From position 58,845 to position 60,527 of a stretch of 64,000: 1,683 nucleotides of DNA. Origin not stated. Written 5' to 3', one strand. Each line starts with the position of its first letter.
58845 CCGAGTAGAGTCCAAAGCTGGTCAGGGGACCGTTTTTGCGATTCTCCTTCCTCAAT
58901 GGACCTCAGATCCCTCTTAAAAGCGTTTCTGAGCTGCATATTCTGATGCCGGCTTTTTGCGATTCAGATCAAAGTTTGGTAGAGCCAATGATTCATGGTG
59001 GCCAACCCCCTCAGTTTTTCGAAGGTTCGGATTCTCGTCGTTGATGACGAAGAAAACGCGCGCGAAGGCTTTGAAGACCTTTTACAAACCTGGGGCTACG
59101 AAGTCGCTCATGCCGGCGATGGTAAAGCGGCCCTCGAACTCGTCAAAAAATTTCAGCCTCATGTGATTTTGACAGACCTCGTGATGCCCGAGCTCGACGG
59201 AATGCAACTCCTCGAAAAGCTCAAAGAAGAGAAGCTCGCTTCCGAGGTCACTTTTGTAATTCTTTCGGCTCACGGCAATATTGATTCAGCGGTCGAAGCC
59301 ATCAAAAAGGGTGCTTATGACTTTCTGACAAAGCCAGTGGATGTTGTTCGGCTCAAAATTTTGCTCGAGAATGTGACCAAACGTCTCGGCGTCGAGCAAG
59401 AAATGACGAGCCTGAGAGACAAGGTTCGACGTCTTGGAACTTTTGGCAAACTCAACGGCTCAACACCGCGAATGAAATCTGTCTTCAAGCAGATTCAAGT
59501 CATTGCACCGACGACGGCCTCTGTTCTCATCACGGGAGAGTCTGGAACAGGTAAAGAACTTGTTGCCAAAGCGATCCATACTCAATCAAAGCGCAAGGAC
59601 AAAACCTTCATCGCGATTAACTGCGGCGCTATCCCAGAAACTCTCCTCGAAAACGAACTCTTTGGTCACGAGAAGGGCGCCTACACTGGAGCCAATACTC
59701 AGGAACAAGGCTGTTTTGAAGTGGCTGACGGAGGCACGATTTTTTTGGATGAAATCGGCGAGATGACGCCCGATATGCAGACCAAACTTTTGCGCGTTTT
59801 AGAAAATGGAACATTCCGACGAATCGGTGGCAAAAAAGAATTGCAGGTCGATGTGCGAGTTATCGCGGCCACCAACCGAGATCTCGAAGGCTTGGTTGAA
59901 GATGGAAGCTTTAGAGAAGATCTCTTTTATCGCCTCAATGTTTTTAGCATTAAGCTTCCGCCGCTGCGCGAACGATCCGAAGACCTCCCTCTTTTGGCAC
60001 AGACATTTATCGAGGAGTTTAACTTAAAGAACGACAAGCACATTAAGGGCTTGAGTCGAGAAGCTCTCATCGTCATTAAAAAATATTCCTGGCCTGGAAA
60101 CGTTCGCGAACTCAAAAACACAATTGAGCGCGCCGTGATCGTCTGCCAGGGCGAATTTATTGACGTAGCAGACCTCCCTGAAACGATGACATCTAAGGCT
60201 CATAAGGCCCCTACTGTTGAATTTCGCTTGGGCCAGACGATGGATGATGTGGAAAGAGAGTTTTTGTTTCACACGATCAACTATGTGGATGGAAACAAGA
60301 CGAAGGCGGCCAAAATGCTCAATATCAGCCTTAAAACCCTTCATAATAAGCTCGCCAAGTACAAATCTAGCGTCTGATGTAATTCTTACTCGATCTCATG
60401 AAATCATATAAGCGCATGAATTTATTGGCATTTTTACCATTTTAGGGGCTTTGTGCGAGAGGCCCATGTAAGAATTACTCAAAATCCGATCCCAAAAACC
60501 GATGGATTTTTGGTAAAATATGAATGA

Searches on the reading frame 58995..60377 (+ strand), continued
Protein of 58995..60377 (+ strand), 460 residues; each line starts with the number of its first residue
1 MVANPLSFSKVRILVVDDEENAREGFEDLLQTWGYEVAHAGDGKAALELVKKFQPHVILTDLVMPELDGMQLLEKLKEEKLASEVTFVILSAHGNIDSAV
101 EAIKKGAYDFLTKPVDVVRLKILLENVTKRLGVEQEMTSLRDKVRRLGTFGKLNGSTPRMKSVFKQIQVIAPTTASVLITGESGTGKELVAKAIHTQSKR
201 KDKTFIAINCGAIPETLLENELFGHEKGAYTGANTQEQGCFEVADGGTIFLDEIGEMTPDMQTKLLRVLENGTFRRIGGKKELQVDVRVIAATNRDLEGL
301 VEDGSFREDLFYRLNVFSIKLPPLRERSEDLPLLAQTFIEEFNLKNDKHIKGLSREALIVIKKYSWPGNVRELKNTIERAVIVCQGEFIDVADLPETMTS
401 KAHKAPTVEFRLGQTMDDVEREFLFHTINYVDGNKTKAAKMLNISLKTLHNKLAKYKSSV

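Call 24: find_related_loci(query=A1, collection=genome_contigs, flank=3500)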
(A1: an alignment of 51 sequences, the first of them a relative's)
Query A1 (460 aa) in genome_contigs; peptide patterns used: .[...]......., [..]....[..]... (x = any residue, [..] = any of these).
600 stretches matched a pattern (row limit reached: there are more); 591 encode a relative of the query (tblastn E <= 1e-3); the best 80 are kept; 80 distinct loci.
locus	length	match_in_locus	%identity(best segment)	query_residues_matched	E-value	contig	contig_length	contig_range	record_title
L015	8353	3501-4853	69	10-460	0e+0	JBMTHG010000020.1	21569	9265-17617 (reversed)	MAG: Bdellovibrionota bacterium isolate LKB_V10_S21_100percent_par_LKB_V10_S21_maxbin.052 NODE_1248_length_21569_cov_6.3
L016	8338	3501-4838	56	9-458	4e-172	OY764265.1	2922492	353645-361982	MAG: Bdellovibrionota bacterium isolate efddfb02-ff0c-4ac5-ae96-c61d995422a3 genome assembly, chromosome: 1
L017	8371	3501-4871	54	1-457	6e-165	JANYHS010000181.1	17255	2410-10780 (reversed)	MAG: Acidobacteria bacterium isolate GL140_1_metabinner_89_sub GL140_1_k141_1258917, whole genome shotgun sequence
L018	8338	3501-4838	54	12-457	4e-164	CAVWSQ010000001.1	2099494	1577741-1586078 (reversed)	MAG: uncultured Acidobacteriota bacterium isolate MFD04944.bin.1.4 genome assembly, contig: contig_18517, whole genome s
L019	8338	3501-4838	54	12-457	5e-164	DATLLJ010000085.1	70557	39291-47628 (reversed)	MAG TPA_asm: Vicinamibacterales bacterium isolate SMAG_U13745 k141_398586, whole genome shotgun sequence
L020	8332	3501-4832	54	12-457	1e-163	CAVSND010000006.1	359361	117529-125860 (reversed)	MAG: uncultured Acidobacteriota bacterium isolate MFD03975.bin.1.62 genome assembly, contig: contig_137174, whole genome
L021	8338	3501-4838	54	12-457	9e-164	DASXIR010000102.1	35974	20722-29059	MAG TPA_asm: Vicinamibacterales bacterium isolate SMAG_U5226 k141_440788, whole genome shotgun sequence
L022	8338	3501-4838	54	12-457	4e-163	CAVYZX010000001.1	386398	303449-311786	MAG: uncultured Acidobacteriota bacterium isolate MFD02242.bin.1.362 genome assembly, contig: contig_10398, whole genome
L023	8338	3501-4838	54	12-457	4e-163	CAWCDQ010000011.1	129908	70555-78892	MAG: uncultured Acidobacteriota bacterium isolate MFD03975.bin.2.34 genome assembly, contig: contig_150305, whole genome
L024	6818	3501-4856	52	7-459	3e-162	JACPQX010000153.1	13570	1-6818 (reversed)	MAG: Candidatus Methylomirabilis oxygeniifera isolate NC_groundwater_664_Ag_B-0.1um_62_56 B_1_S1_Biohub_coassembly_k141_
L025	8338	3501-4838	53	12-457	5e-162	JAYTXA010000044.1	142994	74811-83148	MAG: Acidobacteriota bacterium isolate GFS_5862 GFS_5862_43, whole genome shotgun sequence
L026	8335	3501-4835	53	12-457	2e-161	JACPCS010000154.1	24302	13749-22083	MAG: Acidobacteria bacterium isolate NC_groundwater_289_Ag_S-0.65um_68_18 S6_GD2017_2_S65_scaffold_957, whole genome sho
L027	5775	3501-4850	53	7-457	9e-162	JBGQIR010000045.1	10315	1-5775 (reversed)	MAG: Candidatus Methylomirabilis sp. isolate OBJ2_061818_070_43 k141_185630_length_10315_cov_10.0413, whole genome shotg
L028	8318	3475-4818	53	12-457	4e-161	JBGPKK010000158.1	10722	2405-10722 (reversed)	MAG: Vicinamibacteria bacterium isolate OBJ_0618_7090110_288 k141_229596_length_10722_cov_31.5407, whole genome shotgun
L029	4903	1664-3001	53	12-457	8e-164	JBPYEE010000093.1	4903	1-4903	MAG: Vicinamibacterales bacterium isolate Bin.016.fastaField_forest_FP4 k127_1241640, whole genome shotgun sequence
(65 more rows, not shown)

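Call 55: search_protein_families(library=ncbifam, proteins=[window:58995-60377:+, L011:4524-4697:-], max_evalue=0.001)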
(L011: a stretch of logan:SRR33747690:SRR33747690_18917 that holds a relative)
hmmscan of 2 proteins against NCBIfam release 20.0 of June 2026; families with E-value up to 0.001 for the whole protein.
window:58995-60377:+ (460 aa): 119 families (the best 25 are shown)
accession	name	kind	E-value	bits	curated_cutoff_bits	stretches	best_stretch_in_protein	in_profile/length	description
NF008469.0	PRK11361.1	equivalog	6.2e-139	463.7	714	1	11-456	5-454/461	acetoacetate metabolism transcriptional regulator AtoC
TIGR01818.1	ntrC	equivalog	3.3e-132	441.6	558.6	1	13-405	1-388/463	nitrogen regulation protein NR(I)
TIGR02915.1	PEP_resp_reg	equivalog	1.1e-128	429.9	502.6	1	13-457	1-443/445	PEP-CTERM-box response regulator transcription factor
NF007689.0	PRK10365.1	equivalog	7.2e-123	410.6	760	1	9-454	4-440/441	sigma-54-dependent response regulator transcription factor ZraR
NF041946.1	LuxO_transreg_Vib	equivalog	8.4e-120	400.7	800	1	24-402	10-384/463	quorum-sensing sigma-54 dependent transcriptional regulator LuxO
NF041552.1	TF_PrdR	equivalog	6.6e-116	387.9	795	1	117-457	237-577/577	sigma-54 dependent transcriptional regulator PrdR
NF051870.1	NAssimRespRegNtrX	equivalog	1.2e-114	383.7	600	1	12-454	3-448/452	nitrogen assimilation response regulator NtrX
NF008176.1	PRK10923.1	equivalog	1.7e-110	369.8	620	1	12-403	5-390/469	nitrogen regulation protein NR(I)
NF050807.1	TransRegFlbDCaul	equivalog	3.4e-110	369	750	1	33-458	23-440/454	sigma-54-dependent transcriptional regulator FlbD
TIGR01817.1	nifA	equivalog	1.5e-109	367.2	528.85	1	139-394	184-438/534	nif-specific transcriptional activator NifA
NF011695.0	PRK15115.1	equivalog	4.4e-109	365.2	763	1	11-444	7-424/445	two-component system response regulator GlrR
NF003451.0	PRK05022.1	equivalog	2.2e-99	333.5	476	1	123-455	164-506/512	nitric oxide reductase transcriptional regulator NorR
NF049963.1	RespRegFlgRCampy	domain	2.5e-98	329.8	750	1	13-457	3-428/429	fla regulon two-component system response regulator FlgR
NF038308.1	RNA_repair_RtcR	equivalog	7.9e-98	328.6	650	1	79-457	106-517/530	RNA repair transcriptional activator RtcR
NF011958.0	PRK15429.1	equivalog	2.2e-91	307.5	830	1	149-455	377-683/692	formate hydrogenlyase transcriptional activator FlhA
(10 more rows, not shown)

L011:4524-4697:- (57 aa): 1 family
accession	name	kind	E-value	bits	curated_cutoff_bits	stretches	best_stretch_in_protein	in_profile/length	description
NF043032.1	archaea_histone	superfamily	8.3e-05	22.9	50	1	22-57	18-57/60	histone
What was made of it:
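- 58995..60377 (+): NtrC-type enhancer-binding response regulator (460 aa): receiver, sigma-54 AAA+ domain and Fis-type HTH; its sigma-54 contact motif is GAYTGA. It falls below every NCBIfam equivalog cut-off (call 55).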

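Call 57: search_protein_families(library=pfam, proteins=[L011:4524-4697:-, L008:4411-4584:-, L007:4564-4737:-], max_evalue=1)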
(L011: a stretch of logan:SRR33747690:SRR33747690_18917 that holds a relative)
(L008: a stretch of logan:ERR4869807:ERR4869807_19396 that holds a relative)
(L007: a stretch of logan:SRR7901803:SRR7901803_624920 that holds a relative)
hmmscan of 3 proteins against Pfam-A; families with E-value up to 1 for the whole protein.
L011:4524-4697:- (57 aa): 5 families
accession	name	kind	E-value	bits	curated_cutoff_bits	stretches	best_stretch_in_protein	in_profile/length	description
PF00808.29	CBFD_NFYB_HMF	-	0.002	18.8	21.4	1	34-57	38-61/65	Histone-like transcription factor (CBF/NF-Y) and archaeal histone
PF01003.24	Flavi_capsid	-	0.02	15.1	27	1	11-49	60-99/117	Flavivirus capsid protein C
PF09123.17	DUF1931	-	0.04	14.6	21.8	1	20-57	16-53/138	Domain of unknown function (DUF1931)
PF25310.1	VG15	-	0.071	13.7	26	1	5-46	92-133/212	VG15 protein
PF09415.16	CENP-X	-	0.076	13.8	25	1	11-52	9-50/74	CENP-S associating Centromere protein X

L008:4411-4584:- (57 aa): 6 families
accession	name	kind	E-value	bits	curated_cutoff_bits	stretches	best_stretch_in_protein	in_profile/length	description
PF00808.29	CBFD_NFYB_HMF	-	0.0013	19.4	21.4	1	33-57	37-61/65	Histone-like transcription factor (CBF/NF-Y) and archaeal histone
PF09415.16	CENP-X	-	0.016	15.9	25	1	11-52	9-50/74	CENP-S associating Centromere protein X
PF25310.1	VG15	-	0.046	14.3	26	1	5-46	92-133/212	VG15 protein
PF07704.17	PSK_trans_fac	-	0.082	14.3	28.3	1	30-55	7-32/82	Rv0623-like transcription factor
PF01003.24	Flavi_capsid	-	0.096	12.9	27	1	11-49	60-99/117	Flavivirus capsid protein C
PF09123.17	DUF1931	-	0.11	13.2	21.8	1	20-57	16-53/138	Domain of unknown function (DUF1931)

L007:4564-4737:- (57 aa): 4 families
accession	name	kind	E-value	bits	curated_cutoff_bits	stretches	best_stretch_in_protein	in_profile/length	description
PF00808.29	CBFD_NFYB_HMF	-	0.0065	17.2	21.4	1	35-57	39-61/65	Histone-like transcription factor (CBF/NF-Y) and archaeal histone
PF09123.17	DUF1931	-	0.046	14.3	21.8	1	25-57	21-53/138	Domain of unknown function (DUF1931)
PF24262.1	DUF7463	-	0.088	13.4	27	1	11-57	39-82/110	Family of unknown function (DUF7463)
PF13438.11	DUF4113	-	0.2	12.2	24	0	24-46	5-28/51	Domain of unknown function (DUF4113)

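Call 58: search_solved_structures(query=L011:4524-4697:-, max_evalue=1, show_alignments=1)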
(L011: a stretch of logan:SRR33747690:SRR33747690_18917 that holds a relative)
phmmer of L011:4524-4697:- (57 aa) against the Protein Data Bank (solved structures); distinct sequences matched with E-value up to 1: 26.
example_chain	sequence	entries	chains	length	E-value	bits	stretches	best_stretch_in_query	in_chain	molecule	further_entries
7ue2_A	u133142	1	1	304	7.1e-11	44.8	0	21-51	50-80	RPB_PLP3_R6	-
8cws_A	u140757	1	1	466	3.3e-09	39.6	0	21-50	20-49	F4132-2 Chain A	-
8cwy_A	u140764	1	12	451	3.8e-09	39.5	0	23-50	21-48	T32-15-1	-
9qt0_A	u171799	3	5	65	1.5e-07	34.5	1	2-56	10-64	DUF1931 domain-containing protein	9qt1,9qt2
8fvx_A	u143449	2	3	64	1.5e-05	28.3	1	3-57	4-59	CBFD_NFYB_HMF domain-containing protein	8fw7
8cmp_A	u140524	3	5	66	1.7e-05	28.2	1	3-57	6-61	CBFD_NFYB_HMF domain-containing protein | Transcription factor CBF/NF-Y/archaeal histone domain-containing protein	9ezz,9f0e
5cwb_A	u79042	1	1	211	3e-05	27.4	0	22-49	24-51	Designed helical repeat protein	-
9f2c_A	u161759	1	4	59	5.8e-05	26.5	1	3-55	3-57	hypothetical protein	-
9r1o_A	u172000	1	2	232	0.00011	25.6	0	8-45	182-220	sc-apCC-6-DPH-NR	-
6xr1_A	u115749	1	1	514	0.00057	23.4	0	27-53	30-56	dTor_9x57R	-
7mwr_B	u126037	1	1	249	0.0019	21.8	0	22-49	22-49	LHD101B4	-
8bdk_A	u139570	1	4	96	0.0061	20.2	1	11-57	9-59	DNA-binding protein HmvA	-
6xr2_A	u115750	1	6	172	0.0067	20.1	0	27-53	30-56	dTor_3x57R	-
9drl_A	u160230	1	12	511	0.0085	19.8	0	25-49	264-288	T33-549_B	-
8qad_A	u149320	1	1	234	0.013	19.3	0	22-46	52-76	sc-apCC-6-LLIA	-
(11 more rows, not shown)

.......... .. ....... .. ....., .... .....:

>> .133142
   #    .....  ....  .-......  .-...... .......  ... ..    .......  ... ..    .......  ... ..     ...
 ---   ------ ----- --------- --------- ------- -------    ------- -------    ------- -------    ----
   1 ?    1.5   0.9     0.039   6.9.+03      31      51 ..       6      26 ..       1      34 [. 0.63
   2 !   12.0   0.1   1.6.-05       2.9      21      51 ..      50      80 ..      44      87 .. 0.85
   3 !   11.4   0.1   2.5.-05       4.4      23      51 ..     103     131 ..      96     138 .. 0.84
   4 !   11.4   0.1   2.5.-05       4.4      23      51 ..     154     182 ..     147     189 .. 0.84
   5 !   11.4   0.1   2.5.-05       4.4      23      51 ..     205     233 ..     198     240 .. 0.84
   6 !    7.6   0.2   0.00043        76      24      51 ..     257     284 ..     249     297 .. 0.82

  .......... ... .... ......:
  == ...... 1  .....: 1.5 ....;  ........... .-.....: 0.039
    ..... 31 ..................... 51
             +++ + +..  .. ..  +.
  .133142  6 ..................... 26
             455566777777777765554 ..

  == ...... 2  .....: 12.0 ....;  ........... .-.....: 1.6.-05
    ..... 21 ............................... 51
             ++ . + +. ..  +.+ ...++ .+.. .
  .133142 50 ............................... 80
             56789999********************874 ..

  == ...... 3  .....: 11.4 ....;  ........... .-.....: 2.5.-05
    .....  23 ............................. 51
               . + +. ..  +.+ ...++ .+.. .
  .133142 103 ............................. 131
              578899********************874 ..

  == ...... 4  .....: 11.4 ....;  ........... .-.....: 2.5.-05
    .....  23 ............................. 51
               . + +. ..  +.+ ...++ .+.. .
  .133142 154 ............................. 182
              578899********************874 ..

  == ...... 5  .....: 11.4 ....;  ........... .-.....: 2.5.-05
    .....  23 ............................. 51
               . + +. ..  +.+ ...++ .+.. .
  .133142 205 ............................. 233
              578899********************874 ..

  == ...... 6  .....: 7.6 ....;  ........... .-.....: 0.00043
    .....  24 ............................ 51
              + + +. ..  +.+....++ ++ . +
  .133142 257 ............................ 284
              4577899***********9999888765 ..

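Call 59: find_encoding_contigs(protein=P0012, flank=8000, max_places=1)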
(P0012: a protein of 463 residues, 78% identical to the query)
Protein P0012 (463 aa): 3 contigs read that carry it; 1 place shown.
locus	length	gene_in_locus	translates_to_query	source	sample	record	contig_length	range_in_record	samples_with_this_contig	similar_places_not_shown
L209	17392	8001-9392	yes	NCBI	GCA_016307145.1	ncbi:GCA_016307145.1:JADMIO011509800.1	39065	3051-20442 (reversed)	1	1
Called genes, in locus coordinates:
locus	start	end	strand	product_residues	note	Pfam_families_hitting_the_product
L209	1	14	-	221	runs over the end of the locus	PF01965:DJ-1_PfpI (weak)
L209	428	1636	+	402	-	-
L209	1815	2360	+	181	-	-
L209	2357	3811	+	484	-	-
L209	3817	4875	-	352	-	PF00478:IMPDH, PF01070:FMN_dh (weak)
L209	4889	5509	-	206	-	PF03848:TehB (weak), PF13489:Methyltransf_23, PF05175:MTS (weak), PF13847:Methyltransf_31, PF08241:Methyltransf_11, PF08242:Methyltransf_12 (weak), PF13649:Methyltransf_25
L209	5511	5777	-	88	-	-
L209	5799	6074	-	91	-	PF06155:GBBH-like_N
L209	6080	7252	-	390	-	-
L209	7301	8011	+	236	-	PF00512:HisKA, PF02518:HATPase_c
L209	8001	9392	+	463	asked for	PF00072:Response_reg, PF00158:Sigma54_activat, PF14532:Sigma54_activ_2, PF00004:AAA (weak), PF07724:AAA_2, PF07728:AAA_5, PF25601:AAA_lid_14, PF02954:HTH_8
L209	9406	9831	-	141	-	PF00072:Response_reg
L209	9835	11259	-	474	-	PF00072:Response_reg, PF01339:CheB_methylest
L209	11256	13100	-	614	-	PF03705:CheR_N (weak), PF01739:CheR, PF13649:Methyltransf_25 (faint), PF00072:Response_reg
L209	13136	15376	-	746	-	PF02743:dCache_1 (weak), PF00015:MCPsignal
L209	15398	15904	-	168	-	PF01584:CheW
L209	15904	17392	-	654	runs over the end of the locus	PF01627:Hpt, PF02895:H-kinase_dim, PF02518:HATPase_c, PF01584:CheW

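Call 64: find_encoding_contigs(protein=P0023, flank=3000, max_places=1)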
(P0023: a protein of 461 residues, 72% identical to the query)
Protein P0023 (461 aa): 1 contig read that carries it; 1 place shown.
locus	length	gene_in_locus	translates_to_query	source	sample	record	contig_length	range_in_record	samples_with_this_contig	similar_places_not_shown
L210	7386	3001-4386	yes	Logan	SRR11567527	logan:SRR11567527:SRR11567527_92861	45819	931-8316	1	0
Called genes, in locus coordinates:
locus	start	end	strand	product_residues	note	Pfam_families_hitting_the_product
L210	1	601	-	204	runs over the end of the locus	PF03848:TehB (weak), PF05724:TPMT (weak), PF13489:Methyltransf_23, PF13847:Methyltransf_31, PF08241:Methyltransf_11, PF08242:Methyltransf_12, PF13649:Methyltransf_25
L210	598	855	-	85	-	-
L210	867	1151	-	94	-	PF06155:GBBH-like_N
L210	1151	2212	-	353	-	-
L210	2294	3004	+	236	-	PF00512:HisKA, PF10090:HPTransfase (weak), PF02518:HATPase_c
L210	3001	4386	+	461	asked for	PF00072:Response_reg, PF00158:Sigma54_activat, PF00493:MCM (weak), PF14532:Sigma54_activ_2, PF00004:AAA (weak), PF07724:AAA_2, PF25601:AAA_lid_14, PF02954:HTH_8, +2 more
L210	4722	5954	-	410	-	PF03415:Peptidase_C11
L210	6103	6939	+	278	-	PF14394:DUF4423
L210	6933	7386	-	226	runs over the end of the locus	-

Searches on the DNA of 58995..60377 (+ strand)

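Call 43: search_rna_families(sources=[L014, L016], threshold=evalue, max_evalue=1)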
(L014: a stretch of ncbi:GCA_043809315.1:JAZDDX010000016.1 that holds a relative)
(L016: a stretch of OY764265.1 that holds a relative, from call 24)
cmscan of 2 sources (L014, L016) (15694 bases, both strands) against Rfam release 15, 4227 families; matches with E-value up to 1: 3.
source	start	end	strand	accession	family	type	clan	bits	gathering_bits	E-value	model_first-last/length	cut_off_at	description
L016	5211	5267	+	RF01791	F6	Gene; sRNA;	-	25.4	46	0.78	1-57/57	no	F6 TB sRNA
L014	3089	3167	-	RF02871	ncS54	Gene; sRNA;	-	22.6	43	0.25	1-79/79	no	Burkholderia sRNA 54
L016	6706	6967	+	RF02675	Ysr141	Gene; sRNA;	-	20.7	196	0.045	1-255/255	no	Yersinia sRNA 141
